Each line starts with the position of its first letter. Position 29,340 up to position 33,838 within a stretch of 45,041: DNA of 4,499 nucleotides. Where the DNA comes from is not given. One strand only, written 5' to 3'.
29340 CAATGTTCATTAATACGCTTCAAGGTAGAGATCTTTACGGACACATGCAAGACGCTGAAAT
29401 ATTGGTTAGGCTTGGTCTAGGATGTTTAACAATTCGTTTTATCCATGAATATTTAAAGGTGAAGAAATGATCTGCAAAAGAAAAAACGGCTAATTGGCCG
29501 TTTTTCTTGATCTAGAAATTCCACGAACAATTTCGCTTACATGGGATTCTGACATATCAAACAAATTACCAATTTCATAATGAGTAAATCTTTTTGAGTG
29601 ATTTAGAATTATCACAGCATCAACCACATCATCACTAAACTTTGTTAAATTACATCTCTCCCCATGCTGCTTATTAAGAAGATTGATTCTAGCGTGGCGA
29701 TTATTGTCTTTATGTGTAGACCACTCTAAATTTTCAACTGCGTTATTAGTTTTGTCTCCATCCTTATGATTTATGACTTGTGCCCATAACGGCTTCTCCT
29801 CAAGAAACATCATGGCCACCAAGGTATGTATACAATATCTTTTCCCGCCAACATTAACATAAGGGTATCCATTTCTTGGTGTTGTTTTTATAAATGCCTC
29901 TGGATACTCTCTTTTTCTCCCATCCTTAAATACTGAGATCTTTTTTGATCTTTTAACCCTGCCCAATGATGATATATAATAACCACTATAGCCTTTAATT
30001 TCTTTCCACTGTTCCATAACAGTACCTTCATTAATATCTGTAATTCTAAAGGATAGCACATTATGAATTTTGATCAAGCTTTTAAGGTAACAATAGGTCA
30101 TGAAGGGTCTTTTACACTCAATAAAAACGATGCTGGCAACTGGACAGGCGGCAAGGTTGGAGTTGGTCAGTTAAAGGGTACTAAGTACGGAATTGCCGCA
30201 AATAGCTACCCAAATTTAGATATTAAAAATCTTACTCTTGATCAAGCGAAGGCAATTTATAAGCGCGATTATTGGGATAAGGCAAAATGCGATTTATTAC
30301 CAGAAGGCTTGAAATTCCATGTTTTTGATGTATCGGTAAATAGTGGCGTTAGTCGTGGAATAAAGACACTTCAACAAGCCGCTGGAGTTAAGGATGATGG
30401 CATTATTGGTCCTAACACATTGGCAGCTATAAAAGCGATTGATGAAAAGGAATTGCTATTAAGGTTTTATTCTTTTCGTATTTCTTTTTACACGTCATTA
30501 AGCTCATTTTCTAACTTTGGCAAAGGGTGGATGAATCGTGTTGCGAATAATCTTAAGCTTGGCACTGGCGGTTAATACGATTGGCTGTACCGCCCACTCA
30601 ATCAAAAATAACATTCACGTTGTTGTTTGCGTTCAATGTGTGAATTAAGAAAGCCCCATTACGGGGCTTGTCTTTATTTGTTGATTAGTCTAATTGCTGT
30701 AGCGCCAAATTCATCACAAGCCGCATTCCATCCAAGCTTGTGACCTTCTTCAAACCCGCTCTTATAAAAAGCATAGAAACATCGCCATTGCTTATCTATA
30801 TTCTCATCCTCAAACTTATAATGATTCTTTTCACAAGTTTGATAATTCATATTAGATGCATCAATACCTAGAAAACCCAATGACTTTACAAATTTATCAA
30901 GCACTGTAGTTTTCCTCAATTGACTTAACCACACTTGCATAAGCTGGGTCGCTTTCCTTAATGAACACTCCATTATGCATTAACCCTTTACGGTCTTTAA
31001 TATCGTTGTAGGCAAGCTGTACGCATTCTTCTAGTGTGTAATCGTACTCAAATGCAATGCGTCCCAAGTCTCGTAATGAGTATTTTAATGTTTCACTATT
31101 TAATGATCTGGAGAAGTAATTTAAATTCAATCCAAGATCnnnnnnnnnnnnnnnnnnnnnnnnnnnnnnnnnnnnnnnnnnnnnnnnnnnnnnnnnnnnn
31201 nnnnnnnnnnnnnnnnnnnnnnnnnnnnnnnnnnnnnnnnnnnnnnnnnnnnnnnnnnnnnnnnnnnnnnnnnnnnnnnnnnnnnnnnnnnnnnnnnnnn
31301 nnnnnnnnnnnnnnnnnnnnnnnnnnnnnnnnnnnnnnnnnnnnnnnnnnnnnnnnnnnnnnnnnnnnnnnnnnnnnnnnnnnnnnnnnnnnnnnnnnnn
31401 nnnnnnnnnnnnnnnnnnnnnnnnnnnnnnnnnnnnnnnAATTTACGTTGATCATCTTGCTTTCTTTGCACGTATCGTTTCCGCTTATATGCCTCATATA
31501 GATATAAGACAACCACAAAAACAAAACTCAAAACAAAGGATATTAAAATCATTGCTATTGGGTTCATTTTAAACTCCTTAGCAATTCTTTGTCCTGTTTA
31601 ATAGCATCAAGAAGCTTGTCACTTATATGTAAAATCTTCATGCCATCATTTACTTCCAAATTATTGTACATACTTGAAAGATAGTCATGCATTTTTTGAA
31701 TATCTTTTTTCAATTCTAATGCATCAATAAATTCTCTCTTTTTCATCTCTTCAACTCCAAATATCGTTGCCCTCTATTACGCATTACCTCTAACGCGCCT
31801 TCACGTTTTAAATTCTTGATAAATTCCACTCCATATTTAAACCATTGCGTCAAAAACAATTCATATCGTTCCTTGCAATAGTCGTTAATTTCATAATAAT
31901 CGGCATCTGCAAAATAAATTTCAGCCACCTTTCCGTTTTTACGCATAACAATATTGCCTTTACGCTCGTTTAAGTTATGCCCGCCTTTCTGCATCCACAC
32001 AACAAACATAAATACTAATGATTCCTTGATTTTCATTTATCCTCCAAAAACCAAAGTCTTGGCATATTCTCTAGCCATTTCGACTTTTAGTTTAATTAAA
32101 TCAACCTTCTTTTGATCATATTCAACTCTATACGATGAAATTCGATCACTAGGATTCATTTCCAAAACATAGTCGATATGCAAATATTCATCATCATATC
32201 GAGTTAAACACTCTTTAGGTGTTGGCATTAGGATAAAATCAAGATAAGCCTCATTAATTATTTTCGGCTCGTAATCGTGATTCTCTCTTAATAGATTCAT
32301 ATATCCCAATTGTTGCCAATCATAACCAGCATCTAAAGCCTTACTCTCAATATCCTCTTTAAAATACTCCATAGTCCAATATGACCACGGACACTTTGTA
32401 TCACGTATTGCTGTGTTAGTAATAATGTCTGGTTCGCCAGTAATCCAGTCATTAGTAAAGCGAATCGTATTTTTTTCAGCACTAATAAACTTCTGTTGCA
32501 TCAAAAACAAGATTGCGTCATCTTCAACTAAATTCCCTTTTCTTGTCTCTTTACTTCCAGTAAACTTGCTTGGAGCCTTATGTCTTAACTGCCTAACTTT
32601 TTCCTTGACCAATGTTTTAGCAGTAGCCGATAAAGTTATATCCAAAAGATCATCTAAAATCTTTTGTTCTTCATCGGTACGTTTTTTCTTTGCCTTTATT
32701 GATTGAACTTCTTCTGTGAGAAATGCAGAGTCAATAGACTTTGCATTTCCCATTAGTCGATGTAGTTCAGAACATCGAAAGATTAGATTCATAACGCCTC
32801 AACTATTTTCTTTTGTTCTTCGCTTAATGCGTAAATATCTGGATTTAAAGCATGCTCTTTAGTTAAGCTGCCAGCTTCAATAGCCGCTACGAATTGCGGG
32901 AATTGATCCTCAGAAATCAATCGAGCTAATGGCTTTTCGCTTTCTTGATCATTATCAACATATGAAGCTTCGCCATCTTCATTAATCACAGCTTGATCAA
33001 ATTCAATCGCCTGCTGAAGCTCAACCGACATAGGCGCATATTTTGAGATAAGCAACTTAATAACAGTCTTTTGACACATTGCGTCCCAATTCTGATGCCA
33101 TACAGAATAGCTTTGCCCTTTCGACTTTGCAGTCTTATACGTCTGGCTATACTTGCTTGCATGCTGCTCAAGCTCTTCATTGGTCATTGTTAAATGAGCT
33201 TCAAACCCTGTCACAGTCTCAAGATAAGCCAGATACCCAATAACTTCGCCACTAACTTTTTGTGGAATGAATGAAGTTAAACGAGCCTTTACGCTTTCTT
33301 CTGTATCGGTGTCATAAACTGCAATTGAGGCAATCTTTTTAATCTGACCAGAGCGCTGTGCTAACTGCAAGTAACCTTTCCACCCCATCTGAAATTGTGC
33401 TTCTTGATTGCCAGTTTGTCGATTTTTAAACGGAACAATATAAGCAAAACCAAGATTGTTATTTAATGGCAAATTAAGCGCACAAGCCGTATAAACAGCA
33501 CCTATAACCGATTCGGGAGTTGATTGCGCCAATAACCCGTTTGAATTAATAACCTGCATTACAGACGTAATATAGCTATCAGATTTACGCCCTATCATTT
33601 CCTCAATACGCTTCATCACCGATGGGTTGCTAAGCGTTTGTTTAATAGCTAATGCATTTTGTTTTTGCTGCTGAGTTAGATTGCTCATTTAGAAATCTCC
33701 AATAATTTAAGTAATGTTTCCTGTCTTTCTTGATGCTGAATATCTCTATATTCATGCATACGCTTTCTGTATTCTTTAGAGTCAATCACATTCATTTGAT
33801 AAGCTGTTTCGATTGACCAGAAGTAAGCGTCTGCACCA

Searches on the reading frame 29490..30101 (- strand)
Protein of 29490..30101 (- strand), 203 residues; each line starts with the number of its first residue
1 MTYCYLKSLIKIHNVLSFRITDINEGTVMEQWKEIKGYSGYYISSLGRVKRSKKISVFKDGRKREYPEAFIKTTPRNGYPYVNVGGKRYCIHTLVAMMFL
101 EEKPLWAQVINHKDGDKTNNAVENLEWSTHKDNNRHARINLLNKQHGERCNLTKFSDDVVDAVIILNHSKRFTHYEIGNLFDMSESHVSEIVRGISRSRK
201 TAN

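Call 90: search_protein_families(library=pfam, proteins=[window:29490-30101:-], max_evalue=0.0001)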
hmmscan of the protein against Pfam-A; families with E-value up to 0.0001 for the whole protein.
window:29490-30101:- (203 aa): 2 families
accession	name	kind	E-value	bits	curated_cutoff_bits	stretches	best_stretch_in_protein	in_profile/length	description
PF07463.16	NUMOD4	-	4.6e-10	40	23.4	1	30-84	1-48/49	NUMOD4 motif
PF13392.12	HNH_3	-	4.8e-10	39.3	24.8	1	91-135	3-46/46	HNH endonuclease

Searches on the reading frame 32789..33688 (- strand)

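Call 42: search_protein_families(library=pfam, proteins=[window:32789-33688:-], max_evalue=0.01)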
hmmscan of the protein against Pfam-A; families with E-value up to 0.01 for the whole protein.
window:32789-33688:- (299 aa): 1 family
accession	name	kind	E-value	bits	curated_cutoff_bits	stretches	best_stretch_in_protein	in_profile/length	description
PF03837.19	RecT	-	1.4e-41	142.7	24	1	39-237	3-190/198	RecT family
